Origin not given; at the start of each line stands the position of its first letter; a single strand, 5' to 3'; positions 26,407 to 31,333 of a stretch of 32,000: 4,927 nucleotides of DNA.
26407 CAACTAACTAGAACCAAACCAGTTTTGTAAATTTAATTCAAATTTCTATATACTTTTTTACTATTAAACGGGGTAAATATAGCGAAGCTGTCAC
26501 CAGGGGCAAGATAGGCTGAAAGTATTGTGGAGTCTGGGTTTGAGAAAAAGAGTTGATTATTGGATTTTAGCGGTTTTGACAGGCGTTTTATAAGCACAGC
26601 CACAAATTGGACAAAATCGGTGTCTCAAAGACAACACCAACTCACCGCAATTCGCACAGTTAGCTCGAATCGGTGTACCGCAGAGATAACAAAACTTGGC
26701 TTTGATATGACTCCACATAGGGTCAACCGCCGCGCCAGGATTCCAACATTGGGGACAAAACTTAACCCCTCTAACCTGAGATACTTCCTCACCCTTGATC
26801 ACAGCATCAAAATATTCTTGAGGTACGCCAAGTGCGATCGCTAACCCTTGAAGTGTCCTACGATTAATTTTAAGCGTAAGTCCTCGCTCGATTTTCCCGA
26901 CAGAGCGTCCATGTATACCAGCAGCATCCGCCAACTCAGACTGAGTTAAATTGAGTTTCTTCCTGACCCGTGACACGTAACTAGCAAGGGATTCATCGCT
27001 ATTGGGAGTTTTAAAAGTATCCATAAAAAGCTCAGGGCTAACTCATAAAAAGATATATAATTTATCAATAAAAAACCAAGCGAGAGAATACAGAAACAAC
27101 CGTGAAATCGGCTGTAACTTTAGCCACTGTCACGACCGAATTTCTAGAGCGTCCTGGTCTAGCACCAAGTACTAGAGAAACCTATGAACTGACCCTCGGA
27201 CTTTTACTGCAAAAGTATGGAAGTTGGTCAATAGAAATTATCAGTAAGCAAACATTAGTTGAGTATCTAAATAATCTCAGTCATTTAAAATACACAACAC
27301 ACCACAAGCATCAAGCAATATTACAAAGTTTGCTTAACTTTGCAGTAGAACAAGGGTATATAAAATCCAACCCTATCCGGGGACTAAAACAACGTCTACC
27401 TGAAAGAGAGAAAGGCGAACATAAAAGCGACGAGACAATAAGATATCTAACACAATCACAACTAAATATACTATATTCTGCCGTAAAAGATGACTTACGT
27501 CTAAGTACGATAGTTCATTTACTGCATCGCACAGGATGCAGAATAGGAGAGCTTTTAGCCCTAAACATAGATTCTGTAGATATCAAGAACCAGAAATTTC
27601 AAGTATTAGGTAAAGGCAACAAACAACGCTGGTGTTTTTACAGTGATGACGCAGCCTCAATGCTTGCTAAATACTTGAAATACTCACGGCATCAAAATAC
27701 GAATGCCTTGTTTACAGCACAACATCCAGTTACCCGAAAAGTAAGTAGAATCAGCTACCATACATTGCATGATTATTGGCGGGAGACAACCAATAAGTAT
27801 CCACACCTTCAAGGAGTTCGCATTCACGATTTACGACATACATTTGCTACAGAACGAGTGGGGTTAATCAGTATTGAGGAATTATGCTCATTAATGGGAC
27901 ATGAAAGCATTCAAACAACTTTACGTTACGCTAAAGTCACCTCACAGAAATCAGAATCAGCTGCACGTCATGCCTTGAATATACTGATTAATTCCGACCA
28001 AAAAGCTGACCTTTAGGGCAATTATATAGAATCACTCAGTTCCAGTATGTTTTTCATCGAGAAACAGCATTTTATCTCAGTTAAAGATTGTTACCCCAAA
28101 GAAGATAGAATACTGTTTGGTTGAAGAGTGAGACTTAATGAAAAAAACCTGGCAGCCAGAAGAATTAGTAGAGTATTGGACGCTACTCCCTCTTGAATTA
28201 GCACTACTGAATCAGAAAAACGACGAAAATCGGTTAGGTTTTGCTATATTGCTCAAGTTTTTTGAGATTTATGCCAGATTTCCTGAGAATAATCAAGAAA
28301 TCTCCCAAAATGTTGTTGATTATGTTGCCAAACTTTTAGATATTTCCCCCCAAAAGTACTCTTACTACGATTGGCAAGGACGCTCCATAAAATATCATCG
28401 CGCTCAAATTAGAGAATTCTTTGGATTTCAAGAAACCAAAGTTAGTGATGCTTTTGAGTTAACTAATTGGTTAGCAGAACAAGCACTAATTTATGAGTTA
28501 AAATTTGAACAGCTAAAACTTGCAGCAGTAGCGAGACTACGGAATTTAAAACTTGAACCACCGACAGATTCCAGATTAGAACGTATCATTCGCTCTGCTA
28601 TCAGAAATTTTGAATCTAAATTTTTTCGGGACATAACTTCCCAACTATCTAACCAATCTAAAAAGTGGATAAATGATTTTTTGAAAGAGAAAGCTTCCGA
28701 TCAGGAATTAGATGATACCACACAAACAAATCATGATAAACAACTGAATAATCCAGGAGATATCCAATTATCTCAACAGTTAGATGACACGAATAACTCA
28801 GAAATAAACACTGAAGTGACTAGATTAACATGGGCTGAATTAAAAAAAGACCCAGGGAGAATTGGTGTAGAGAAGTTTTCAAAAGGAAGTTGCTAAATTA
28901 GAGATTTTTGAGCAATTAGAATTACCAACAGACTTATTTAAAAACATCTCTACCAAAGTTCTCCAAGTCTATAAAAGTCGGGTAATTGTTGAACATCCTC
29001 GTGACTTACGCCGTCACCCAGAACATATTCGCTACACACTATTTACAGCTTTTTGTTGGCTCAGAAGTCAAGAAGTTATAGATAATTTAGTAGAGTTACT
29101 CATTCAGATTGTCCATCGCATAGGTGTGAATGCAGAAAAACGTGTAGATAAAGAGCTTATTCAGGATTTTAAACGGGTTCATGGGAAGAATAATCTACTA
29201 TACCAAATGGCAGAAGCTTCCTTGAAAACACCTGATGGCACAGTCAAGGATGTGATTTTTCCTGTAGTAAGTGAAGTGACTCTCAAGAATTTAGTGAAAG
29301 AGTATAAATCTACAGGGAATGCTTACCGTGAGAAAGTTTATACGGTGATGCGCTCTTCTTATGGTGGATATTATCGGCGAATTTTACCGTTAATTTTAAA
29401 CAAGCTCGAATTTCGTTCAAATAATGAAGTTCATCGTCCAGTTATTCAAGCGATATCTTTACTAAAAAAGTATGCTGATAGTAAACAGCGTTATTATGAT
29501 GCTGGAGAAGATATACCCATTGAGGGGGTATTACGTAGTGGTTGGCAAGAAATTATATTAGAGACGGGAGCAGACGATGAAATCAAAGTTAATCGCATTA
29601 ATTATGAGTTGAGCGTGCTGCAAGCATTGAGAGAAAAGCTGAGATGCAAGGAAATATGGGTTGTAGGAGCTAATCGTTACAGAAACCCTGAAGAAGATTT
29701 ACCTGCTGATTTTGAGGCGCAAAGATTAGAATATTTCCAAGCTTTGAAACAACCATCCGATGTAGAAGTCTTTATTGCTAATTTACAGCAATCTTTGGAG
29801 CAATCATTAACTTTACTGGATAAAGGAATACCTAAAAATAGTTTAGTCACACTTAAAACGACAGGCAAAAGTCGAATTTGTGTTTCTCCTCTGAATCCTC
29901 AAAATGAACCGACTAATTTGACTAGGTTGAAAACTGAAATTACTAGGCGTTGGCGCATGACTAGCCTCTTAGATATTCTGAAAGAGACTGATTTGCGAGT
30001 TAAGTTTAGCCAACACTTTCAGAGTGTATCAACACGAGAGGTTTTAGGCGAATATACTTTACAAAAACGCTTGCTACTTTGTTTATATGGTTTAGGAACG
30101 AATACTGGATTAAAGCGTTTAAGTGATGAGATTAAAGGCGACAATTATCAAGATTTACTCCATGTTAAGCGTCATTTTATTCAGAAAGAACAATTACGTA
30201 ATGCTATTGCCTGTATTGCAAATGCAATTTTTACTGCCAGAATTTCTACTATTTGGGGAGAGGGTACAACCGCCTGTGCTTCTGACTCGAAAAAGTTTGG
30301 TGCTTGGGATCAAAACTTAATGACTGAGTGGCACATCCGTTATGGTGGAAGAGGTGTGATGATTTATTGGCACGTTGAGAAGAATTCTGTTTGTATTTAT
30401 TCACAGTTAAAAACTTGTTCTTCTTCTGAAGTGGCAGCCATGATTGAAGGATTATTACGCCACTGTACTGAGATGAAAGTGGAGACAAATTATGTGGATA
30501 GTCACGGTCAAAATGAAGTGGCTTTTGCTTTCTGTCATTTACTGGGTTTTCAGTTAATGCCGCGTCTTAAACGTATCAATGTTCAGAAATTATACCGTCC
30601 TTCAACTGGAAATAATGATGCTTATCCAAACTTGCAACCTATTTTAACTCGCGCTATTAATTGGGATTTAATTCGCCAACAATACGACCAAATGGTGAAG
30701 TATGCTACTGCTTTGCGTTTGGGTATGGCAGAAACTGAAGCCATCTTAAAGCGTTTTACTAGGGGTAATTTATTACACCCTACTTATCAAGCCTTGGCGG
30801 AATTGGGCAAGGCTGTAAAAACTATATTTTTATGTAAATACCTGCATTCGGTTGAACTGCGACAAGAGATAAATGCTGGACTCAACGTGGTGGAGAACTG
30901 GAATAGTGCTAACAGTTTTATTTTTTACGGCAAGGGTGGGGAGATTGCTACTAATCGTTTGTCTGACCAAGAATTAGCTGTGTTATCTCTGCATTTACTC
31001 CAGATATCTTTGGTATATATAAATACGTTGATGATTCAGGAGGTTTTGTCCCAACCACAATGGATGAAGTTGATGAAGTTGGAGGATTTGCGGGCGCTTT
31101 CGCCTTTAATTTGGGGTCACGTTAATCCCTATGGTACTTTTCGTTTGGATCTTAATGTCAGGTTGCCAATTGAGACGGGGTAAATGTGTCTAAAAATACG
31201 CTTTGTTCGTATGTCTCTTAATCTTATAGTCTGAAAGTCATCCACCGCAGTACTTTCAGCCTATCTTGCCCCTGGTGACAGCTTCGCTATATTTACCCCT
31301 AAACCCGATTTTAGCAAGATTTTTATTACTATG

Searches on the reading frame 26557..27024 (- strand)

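Call 5: search_protein_families(library=pfam, max_evalue=0.1, proteins=[window:26557-27024:-])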
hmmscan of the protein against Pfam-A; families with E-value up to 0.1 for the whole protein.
window:26557-27024:- (155 aa): 13 families
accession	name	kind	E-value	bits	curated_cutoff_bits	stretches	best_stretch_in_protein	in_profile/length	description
PF12773.13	DZR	-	1.4e-11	44.8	27.3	1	90-142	1-45/45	Double zinc ribbon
PF01381.28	HTH_3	-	2.1e-10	40.9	23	1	19-68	3-51/55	Helix-turn-helix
PF13560.12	HTH_31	-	6.1e-06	26.9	27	1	13-70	2-59/64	Helix-turn-helix domain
PF13240.11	Zn_Ribbon_1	-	4.7e-05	23.5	25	0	109-119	13-23/23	zinc-ribbon domain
PF12844.13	HTH_19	-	0.00012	22.4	30.2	1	19-72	6-58/64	Helix-turn-helix domain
PF13248.11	Zn_ribbon_3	-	0.00042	20.1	27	1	122-142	4-23/26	zinc-ribbon domain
PF15731.11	MqsA_antitoxin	-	0.0012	19.4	30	1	8-48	65-105/131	Antitoxin component of bacterial toxin-antitoxin system, MqsA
PF06527.16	TniQ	-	0.0069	17.5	27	0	6-95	5-115/142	TniQ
PF13744.12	HTH_37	-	0.014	15.6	27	1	12-65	18-71/80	Helix-turn-helix domain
PF20432.4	Xre-like-HTH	-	0.016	15.9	25.8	0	13-42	11-40/63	Antitoxin Xre-like helix-turn-helix domain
PF13443.12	HTH_26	-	0.021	15.5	22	1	19-67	4-52/63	Cro/C1-type HTH DNA-binding domain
PF01783.29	Ribosomal_L32p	-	0.038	14.6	21.3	1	121-147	27-50/56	Ribosomal L32p protein family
PF13821.11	DUF4187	-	0.078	13.2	29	0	134-147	25-38/54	Domain of unknown function (DUF4187)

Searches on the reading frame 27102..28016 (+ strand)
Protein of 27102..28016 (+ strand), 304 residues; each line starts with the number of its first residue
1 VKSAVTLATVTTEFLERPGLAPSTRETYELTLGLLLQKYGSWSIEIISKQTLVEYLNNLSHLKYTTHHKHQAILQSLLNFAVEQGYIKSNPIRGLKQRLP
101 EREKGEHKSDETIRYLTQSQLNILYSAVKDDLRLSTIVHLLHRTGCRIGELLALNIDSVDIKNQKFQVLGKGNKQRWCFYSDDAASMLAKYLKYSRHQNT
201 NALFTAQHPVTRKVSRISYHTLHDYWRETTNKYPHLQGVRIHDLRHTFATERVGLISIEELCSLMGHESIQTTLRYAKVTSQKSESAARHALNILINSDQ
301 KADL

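Call 5: search_protein_families(library=pfam, max_evalue=0.1, proteins=[window:27102-28016:+])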
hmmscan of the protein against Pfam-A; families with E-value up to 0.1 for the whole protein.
window:27102-28016:+ (304 aa): 6 families
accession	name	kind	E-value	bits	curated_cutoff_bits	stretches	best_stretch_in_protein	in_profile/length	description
PF00589.27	Phage_integrase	-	5.5e-25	88.5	27.1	1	115-281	2-170/172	Phage integrase family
PF22022.2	Phage_int_M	-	1.5e-05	25.5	27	1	9-96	3-94/96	Phage integrase central domain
PF13102.12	Phage_int_SAM_5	-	0.0001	23.1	22.3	1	22-92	19-93/98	Phage integrase SAM-like domain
PF13443.12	HTH_26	-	0.01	16.5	22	0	116-155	22-61/63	Cro/C1-type HTH DNA-binding domain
PF02899.23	Phage_int_SAM_1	-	0.068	13.9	22.3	1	18-85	12-83/83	Phage integrase, N-terminal SAM-like domain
PF13495.12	Phage_int_SAM_4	-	0.079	13.8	27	1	12-76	6-73/85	Phage integrase, N-terminal SAM-like domain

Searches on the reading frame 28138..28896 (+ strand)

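Call 5: search_protein_families(library=pfam, max_evalue=0.1, proteins=[window:28138-28896:+])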
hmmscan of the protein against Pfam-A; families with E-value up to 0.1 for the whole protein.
window:28138-28896:+ (252 aa): 1 family
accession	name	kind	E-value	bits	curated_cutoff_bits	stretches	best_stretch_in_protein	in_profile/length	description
PF13700.11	DUF4158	-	4.3e-28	98.7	27.4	1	4-154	16-165/165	Domain of unknown function (DUF4158)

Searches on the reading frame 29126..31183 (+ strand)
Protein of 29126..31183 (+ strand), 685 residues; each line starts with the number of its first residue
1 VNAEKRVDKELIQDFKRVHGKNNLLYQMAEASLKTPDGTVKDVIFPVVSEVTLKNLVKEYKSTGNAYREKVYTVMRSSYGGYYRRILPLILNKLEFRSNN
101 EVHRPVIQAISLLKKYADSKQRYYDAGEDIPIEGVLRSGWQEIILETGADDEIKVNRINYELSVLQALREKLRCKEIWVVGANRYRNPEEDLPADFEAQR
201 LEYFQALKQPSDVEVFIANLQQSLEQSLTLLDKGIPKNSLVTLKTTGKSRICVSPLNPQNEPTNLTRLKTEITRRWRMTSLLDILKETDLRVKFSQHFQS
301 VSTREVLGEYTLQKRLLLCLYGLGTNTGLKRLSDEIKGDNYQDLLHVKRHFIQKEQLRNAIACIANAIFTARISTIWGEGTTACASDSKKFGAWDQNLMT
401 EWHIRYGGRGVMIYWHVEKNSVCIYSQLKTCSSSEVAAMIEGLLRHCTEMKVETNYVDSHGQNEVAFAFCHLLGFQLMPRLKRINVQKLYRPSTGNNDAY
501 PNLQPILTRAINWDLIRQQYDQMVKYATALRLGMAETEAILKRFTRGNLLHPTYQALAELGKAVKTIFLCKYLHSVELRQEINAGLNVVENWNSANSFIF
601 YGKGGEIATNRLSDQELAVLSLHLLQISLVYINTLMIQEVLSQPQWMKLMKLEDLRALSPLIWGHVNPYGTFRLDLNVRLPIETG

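Call 5: search_protein_families(library=pfam, max_evalue=0.1, proteins=[window:29126-31183:+])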
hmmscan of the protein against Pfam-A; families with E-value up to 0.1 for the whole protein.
window:29126-31183:+ (685 aa): 2 families
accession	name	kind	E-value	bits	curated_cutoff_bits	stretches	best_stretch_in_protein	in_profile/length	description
PF01526.23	DDE_Tnp_Tn3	-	1.1e-143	479.2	24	1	283-672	1-389/389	Tn3 transposase DDE domain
PF04026.17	SpoVG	-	0.024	15.2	29.6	1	11-52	30-69/82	SpoVG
